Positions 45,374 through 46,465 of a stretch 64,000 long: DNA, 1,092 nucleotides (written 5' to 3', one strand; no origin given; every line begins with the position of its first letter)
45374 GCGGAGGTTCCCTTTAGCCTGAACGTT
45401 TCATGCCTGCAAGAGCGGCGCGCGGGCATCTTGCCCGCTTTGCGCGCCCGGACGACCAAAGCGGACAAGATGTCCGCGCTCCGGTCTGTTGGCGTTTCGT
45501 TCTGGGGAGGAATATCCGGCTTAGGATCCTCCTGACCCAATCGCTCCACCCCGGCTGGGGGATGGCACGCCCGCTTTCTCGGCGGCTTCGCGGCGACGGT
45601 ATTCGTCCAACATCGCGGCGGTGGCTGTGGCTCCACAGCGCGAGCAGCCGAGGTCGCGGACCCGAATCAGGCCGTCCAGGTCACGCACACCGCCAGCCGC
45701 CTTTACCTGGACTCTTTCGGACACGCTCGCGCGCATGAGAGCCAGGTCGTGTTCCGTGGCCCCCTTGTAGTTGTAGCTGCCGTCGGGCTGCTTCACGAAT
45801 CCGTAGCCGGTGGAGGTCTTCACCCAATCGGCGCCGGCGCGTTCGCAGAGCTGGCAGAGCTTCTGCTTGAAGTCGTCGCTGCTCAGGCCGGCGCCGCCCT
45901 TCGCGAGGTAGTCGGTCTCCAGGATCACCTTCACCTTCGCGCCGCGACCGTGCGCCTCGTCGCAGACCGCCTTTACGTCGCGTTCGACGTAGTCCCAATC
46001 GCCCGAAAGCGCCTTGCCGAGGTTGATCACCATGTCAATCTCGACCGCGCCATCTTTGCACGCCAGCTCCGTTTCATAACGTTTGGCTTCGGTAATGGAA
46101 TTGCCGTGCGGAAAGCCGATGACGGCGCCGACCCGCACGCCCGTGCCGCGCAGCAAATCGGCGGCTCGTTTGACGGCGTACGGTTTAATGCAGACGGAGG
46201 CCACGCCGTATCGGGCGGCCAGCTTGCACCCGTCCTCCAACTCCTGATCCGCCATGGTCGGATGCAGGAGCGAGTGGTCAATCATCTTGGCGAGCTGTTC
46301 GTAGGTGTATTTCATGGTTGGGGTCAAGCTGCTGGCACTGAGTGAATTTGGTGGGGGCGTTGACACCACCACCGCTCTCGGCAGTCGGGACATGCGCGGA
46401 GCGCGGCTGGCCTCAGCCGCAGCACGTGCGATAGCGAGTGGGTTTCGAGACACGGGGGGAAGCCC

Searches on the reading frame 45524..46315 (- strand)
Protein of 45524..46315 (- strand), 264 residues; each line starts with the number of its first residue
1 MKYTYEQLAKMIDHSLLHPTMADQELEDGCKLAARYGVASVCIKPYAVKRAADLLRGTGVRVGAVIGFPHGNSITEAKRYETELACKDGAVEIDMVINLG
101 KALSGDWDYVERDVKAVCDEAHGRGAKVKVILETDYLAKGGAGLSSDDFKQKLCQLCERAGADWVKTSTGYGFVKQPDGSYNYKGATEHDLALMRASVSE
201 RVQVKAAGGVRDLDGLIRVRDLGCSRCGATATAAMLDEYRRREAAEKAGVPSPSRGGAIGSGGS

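Call 54: find_homologous_proteins(query=window:45524-46315:-, max_evalue=1e-60)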
Query seq(264 aa) (264 aa): 7907 proteins with E <= 1e-60 among 8000 candidates; the best 120 are listed.
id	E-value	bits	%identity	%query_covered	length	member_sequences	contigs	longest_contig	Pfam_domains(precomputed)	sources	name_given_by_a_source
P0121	7.0e-160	548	93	100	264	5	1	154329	PF01791.16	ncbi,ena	-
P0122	2.5e-159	547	94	100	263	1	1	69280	PF01791.16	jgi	-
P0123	6.5e-156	535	91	100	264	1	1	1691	PF01791.16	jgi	jgi:deoxyribose-phosphate aldolase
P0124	9.6e-156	535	90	100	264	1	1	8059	PF01791.16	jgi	jgi:deoxyribose-phosphate aldolase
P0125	1.0e-155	535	91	100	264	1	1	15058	PF01791.16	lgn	-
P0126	4.5e-155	533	90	100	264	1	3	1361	PF01791.16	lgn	-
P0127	6.8e-155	532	91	99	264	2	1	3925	PF01791.16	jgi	jgi:deoxyribose-phosphate aldolase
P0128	1.9e-153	527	89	100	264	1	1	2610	PF01791.16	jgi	jgi:deoxyribose-phosphate aldolase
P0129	3.8e-153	526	89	100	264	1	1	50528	PF01791.16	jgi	jgi:deoxyribose-phosphate aldolase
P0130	3.2e-152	523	89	100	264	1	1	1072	PF01791.16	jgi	jgi:deoxyribose-phosphate aldolase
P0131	8.1e-152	522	88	95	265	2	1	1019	PF01791.16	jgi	jgi:deoxyribose-phosphate aldolase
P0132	1.9e-151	521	88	100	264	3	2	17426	PF01791.16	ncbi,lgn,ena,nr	ncbi:MAG: deoxyribose-phosphate aldolase [Verrucomicrobia subdivision 3 bacterium]|nr:deoxyribose-ph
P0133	4.9e-151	519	90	94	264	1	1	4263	PF01791.16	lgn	-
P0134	1.1e-150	518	89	100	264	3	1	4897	PF01791.16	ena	-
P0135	1.4e-150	518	87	100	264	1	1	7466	PF01791.16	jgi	jgi:deoxyribose-phosphate aldolase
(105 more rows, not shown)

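Call 55: find_encoding_contigs(protein=P0121, flank=10000, max_places=3)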
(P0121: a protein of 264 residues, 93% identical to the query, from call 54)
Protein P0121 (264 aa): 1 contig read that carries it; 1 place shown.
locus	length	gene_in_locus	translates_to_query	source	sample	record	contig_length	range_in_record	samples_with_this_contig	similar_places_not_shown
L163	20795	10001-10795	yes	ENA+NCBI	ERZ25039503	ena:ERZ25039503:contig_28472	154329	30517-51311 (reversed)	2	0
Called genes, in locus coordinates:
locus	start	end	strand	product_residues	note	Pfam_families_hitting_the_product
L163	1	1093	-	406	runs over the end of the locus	PF07221:GlcNAc_2-epim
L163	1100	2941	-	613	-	PF02156:Glyco_hydro_26, PF07691:PA14 (weak)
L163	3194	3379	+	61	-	-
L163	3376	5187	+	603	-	PF26410:GH5_mannosidase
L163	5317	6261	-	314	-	PF00339:Arrestin_N, PF07070:Spo0M (faint), PF02752:Arrestin_C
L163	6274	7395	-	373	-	PF01263:Aldose_epim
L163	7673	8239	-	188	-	PF02156:Glyco_hydro_26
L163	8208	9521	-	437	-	PF16990:CBM_35, PF02156:Glyco_hydro_26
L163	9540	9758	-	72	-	-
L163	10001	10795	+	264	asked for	PF01791:DeoC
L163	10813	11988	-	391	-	-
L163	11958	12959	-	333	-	-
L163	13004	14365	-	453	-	PF00331:Glyco_hydro_10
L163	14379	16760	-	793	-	-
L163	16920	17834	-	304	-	PF07963:N_methyl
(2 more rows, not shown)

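Call 56: find_encoding_contigs(protein=P0122, flank=10000, max_places=3)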
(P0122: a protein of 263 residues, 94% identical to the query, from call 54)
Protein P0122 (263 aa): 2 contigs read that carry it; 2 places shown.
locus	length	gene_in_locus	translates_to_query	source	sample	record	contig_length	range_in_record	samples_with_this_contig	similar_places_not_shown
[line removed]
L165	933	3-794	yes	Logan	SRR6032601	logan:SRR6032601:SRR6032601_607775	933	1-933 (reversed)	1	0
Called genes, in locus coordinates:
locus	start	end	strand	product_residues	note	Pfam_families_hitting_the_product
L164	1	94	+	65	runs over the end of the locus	PF01165:Ribosomal_S21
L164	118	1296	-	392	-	PF04041:Glyco_hydro_130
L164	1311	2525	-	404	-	PF07221:GlcNAc_2-epim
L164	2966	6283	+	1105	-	PF16586:DUF5060 (weak), PF26410:GH5_mannosidase (weak)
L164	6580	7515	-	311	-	PF03737:RraA-like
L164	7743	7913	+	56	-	-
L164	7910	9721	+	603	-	PF26410:GH5_mannosidase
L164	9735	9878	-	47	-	-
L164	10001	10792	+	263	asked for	PF01791:DeoC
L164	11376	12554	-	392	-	PF00331:Glyco_hydro_10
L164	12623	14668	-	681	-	-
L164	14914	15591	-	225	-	PF00072:Response_reg, PF00196:GerE, PF08281:Sigma70_r4_2, PF13412:HTH_24 (weak), PF13384:HTH_23 (weak)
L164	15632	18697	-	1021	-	PF07494:Reg_prop (faint), PF07495:Y_Y_Y, PF07730:HisKA_3, PF02518:HATPase_c, PF13581:HATPase_c_2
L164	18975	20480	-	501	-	-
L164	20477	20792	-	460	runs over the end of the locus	-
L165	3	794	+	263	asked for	PF01791:DeoC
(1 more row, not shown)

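Call 60: find_encoding_contigs(protein=P0125, flank=6000, max_places=3)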
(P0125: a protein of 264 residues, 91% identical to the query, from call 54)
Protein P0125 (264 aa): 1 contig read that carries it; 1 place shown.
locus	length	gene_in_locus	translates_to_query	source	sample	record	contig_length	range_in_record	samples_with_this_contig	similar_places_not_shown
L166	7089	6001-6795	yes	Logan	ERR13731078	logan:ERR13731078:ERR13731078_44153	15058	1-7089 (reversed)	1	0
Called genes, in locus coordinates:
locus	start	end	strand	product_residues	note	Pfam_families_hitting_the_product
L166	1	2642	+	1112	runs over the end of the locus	PF16586:DUF5060, PF26410:GH5_mannosidase (weak)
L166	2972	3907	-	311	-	PF03737:RraA-like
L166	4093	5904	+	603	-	PF26410:GH5_mannosidase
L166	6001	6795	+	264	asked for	PF01791:DeoC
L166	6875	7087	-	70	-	?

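Call 61: find_encoding_contigs(protein=P0124, flank=6000, max_places=3)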
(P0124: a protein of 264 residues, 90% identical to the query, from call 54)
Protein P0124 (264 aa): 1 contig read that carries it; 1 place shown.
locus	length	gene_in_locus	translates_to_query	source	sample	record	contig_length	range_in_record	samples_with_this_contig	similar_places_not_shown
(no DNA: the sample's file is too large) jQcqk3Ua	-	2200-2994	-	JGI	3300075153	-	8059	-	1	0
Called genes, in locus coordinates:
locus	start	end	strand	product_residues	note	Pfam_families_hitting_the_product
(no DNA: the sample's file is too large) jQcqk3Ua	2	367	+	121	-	?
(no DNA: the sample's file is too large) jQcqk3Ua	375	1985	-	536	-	PF16990:CBM_35, PF02156:Glyco_hydro_26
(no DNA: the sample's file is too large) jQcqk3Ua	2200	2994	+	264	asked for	PF01791:DeoC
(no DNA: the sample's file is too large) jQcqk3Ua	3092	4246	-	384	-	PF00331:Glyco_hydro_10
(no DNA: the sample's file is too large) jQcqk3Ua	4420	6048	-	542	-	PF07995:GSDH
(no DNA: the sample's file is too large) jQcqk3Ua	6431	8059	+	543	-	?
